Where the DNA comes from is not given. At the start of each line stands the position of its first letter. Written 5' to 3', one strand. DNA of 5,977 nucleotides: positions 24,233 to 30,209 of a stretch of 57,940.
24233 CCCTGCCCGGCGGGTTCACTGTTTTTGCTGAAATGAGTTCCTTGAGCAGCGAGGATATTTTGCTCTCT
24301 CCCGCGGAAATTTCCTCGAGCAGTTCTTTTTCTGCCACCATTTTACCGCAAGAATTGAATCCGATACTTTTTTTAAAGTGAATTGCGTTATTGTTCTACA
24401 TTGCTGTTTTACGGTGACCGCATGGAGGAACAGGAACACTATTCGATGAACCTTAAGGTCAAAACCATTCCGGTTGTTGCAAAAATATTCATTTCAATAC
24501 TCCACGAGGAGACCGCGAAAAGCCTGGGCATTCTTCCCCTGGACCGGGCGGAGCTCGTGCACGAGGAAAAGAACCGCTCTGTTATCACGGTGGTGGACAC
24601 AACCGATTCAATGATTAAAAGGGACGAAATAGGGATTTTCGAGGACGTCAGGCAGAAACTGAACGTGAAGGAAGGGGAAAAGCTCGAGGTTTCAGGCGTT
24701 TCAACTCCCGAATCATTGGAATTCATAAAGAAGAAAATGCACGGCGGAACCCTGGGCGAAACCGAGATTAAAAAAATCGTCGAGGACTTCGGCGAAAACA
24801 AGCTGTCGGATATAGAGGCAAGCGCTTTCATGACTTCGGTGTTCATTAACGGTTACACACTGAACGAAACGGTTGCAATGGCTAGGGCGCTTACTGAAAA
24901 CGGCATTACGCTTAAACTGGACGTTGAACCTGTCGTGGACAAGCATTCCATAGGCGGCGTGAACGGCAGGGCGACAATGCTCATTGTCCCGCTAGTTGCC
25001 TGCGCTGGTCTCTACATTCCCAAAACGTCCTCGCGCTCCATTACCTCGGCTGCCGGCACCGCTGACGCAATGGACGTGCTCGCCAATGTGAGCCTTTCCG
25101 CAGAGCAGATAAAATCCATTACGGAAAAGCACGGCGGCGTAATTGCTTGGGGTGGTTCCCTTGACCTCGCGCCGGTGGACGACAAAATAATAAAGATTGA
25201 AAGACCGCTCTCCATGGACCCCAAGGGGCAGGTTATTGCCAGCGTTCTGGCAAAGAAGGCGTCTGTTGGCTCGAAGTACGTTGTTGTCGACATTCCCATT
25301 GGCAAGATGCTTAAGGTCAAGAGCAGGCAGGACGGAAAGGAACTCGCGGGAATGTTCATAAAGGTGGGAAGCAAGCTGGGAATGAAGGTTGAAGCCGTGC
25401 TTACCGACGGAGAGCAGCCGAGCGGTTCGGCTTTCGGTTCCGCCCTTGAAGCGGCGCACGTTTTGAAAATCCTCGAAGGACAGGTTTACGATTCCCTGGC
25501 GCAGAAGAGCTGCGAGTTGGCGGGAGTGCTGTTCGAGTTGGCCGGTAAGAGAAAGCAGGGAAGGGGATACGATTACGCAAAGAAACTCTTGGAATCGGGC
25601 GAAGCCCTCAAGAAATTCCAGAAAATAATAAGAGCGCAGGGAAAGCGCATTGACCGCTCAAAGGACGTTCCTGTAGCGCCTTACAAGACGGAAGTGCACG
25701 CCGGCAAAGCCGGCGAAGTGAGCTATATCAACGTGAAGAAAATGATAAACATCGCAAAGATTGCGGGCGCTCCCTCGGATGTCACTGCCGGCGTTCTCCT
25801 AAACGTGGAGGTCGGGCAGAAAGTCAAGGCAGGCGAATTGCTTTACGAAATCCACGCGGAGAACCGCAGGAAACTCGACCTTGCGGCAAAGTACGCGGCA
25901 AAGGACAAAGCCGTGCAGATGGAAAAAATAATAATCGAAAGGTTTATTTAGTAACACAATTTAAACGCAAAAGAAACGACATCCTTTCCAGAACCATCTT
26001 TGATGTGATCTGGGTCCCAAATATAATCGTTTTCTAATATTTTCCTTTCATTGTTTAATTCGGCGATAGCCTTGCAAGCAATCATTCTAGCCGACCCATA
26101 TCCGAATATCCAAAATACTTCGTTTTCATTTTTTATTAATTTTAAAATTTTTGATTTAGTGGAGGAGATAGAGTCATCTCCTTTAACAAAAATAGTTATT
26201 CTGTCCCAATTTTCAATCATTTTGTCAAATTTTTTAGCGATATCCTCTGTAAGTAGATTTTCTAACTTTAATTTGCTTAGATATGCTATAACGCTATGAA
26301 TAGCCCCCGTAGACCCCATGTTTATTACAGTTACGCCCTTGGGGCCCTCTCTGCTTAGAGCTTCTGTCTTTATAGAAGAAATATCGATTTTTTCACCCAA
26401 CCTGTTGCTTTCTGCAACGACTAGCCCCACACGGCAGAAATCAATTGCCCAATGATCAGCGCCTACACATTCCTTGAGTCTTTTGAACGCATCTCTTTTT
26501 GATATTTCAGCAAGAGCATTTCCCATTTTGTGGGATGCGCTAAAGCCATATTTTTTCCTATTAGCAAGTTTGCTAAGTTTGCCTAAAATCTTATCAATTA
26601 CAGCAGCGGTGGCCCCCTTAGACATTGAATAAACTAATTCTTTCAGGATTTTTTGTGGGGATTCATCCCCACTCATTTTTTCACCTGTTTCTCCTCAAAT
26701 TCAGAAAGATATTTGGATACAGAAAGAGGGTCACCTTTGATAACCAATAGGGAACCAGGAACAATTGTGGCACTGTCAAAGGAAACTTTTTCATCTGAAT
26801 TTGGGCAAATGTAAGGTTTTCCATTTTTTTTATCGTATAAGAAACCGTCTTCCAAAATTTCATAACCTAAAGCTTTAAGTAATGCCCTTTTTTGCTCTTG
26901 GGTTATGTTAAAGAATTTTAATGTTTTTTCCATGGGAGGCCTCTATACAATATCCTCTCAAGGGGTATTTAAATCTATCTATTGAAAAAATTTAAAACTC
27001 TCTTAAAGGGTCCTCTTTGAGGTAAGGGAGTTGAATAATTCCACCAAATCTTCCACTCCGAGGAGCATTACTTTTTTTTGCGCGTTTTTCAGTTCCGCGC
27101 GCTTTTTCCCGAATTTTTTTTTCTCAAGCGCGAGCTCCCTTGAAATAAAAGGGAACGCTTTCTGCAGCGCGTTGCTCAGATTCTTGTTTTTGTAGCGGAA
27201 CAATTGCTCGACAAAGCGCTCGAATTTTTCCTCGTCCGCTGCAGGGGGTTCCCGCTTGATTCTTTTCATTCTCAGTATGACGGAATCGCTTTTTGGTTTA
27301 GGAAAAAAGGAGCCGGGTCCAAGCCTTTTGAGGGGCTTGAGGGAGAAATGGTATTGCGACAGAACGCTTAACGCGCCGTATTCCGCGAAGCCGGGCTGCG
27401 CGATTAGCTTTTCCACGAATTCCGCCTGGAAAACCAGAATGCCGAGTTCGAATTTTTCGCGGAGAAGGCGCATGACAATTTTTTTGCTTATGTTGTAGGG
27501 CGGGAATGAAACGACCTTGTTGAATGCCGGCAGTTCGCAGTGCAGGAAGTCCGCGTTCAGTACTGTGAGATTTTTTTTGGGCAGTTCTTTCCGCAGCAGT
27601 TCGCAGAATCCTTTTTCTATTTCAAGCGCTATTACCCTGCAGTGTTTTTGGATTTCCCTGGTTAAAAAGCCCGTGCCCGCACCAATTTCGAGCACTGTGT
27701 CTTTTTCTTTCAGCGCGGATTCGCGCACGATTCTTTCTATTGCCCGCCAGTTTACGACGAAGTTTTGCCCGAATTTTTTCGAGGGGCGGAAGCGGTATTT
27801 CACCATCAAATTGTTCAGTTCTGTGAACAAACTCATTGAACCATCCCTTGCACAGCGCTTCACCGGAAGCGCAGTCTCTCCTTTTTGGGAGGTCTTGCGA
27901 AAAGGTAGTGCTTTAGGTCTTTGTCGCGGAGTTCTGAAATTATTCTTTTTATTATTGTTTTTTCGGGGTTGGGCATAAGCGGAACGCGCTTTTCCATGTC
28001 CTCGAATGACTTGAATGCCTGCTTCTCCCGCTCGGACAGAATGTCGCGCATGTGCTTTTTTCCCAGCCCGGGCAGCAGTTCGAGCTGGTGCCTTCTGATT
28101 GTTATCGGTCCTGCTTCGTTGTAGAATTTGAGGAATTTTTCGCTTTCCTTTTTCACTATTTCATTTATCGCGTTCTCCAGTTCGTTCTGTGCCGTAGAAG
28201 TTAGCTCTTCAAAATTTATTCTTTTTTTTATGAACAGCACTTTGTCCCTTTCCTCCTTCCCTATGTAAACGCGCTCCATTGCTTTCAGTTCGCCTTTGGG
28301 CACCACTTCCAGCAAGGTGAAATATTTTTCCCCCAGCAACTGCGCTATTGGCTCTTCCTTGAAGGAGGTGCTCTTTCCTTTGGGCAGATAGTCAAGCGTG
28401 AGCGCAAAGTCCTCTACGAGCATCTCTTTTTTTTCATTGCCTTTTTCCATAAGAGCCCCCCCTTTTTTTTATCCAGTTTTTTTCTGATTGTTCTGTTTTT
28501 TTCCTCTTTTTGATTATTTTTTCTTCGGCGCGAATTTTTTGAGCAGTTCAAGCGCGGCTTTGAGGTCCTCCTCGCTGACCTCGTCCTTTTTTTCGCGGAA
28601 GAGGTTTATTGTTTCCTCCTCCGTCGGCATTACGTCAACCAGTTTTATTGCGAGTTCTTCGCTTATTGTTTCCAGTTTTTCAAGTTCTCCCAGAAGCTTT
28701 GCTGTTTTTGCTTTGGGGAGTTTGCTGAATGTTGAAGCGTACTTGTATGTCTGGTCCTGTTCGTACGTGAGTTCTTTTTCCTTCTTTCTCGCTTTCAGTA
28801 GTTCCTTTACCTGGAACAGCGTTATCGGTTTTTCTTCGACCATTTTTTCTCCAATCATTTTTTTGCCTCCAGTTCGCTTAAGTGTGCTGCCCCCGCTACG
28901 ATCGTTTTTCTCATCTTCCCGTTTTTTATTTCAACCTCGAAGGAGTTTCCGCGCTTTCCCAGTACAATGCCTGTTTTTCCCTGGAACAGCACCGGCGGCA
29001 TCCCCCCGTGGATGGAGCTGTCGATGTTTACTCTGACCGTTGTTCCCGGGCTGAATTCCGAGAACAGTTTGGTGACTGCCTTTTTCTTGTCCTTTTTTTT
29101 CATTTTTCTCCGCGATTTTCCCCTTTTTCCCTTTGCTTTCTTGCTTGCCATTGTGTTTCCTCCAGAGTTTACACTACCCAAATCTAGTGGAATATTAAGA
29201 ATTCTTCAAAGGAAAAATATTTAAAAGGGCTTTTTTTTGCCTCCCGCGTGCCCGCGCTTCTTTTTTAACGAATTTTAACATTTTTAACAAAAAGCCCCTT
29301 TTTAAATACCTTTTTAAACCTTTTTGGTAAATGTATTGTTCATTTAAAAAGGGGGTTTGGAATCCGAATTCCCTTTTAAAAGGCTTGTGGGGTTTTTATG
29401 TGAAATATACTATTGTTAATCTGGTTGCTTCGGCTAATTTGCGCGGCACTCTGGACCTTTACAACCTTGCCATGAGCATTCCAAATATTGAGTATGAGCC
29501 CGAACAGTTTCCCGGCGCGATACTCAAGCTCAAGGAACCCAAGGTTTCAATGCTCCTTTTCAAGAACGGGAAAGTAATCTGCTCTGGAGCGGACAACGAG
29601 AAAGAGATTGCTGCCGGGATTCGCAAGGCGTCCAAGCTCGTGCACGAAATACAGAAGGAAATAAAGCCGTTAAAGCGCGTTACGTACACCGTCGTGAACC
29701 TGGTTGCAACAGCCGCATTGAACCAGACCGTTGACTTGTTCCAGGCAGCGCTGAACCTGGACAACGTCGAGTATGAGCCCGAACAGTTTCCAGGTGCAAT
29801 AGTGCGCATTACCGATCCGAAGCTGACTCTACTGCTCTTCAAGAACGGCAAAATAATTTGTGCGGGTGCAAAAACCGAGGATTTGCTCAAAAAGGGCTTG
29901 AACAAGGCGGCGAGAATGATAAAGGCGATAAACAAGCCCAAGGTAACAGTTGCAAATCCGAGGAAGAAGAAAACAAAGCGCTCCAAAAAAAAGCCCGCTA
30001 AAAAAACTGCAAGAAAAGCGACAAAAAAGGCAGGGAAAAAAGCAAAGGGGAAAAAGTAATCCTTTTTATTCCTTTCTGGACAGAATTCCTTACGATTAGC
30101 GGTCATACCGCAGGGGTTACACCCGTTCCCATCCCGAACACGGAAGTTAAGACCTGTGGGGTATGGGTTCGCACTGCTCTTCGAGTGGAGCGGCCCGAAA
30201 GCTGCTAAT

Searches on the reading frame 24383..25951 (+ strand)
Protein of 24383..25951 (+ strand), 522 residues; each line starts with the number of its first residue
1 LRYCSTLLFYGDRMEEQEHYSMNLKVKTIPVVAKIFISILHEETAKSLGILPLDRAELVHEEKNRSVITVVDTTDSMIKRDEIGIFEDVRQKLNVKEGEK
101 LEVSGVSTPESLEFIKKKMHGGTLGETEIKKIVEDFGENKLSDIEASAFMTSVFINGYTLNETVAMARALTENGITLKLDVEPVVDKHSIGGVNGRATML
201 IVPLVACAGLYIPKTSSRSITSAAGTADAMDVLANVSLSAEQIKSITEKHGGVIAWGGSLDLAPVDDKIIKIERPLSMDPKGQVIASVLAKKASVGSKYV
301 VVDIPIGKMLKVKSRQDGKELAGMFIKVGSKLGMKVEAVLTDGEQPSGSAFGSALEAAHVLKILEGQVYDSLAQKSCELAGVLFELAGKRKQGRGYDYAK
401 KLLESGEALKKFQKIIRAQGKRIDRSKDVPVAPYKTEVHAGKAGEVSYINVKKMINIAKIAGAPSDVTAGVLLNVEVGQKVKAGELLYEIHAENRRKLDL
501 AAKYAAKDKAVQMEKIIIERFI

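Call 26: search_protein_families(library=pfam, proteins=[window:24383-25951:+], max_evalue=0.00001)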
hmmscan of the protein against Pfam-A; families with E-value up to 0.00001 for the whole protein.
window:24383-25951:+ (522 aa): 3 families
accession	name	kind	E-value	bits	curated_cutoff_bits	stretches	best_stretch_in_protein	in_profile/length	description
PF02885.22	Glycos_trans_3N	-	5.8e-13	48.8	26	1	113-174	2-63/63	Glycosyl transferase family, helical bundle domain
PF00591.27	Glycos_transf_3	-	4.7e-10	40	27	1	183-409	3-253/253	Glycosyl transferase family, a/b domain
PF07831.19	PYNP_C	-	6.5e-08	32.6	27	1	447-507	3-70/75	Pyrimidine nucleoside phosphorylase C-terminal domain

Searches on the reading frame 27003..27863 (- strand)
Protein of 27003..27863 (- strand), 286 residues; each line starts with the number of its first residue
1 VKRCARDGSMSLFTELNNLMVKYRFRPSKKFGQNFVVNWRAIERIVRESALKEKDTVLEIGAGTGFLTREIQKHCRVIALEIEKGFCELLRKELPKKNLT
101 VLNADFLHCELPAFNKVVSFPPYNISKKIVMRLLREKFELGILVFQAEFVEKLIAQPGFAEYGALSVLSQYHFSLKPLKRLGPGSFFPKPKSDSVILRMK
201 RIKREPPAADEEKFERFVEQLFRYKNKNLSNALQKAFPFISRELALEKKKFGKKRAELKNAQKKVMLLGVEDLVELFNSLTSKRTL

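Call 82: search_protein_families(library=pfam, proteins=[window:27003-27863:-], max_evalue=0.0001)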
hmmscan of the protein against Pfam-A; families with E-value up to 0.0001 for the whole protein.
window:27003-27863:- (286 aa): 3 families
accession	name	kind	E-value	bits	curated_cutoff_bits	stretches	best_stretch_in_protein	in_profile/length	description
PF00398.26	RrnaAD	-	1.6e-55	188.5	24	1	28-263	5-251/263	Ribosomal RNA adenine dimethylase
PF13649.12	Methyltransf_25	-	3.5e-07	31.3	27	1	57-121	1-73/97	Methyltransferase domain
PF08241.18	Methyltransf_11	-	8.2e-05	23.6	21.2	0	58-112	1-57/95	Methyltransferase domain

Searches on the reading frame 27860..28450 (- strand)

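Call 82: search_protein_families(library=pfam, proteins=[window:27860-28450:-], max_evalue=0.0001)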
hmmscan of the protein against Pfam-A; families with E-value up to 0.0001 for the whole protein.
window:27860-28450:- (196 aa): 2 families
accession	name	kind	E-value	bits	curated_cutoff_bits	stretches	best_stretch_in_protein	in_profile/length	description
PF04919.18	DUF655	-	2.6e-59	200.7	22.2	1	13-185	2-180/181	Protein of unknown function (DUF655)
PF14579.12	HHH_6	-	9.9e-05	22.9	25.6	0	123-158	27-63/90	Helix-hairpin-helix motif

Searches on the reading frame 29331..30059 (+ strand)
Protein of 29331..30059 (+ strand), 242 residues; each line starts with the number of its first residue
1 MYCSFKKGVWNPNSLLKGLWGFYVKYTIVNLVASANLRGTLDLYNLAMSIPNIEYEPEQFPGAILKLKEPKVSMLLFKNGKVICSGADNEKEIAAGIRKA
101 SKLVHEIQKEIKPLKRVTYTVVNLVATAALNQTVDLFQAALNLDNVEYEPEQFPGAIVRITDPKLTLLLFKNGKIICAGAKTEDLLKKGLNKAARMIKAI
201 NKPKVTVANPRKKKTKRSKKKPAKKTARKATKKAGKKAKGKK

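Call 82: search_protein_families(library=pfam, proteins=[window:29331-30059:+], max_evalue=0.0001)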
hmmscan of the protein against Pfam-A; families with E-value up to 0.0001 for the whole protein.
window:29331-30059:+ (242 aa): 1 family
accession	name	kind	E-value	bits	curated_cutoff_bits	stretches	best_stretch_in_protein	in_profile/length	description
PF00352.27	TBP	-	3.3e-51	171.5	22.9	2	119-199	2-84/85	Transcription factor TFIID (or TATA-binding protein, TBP)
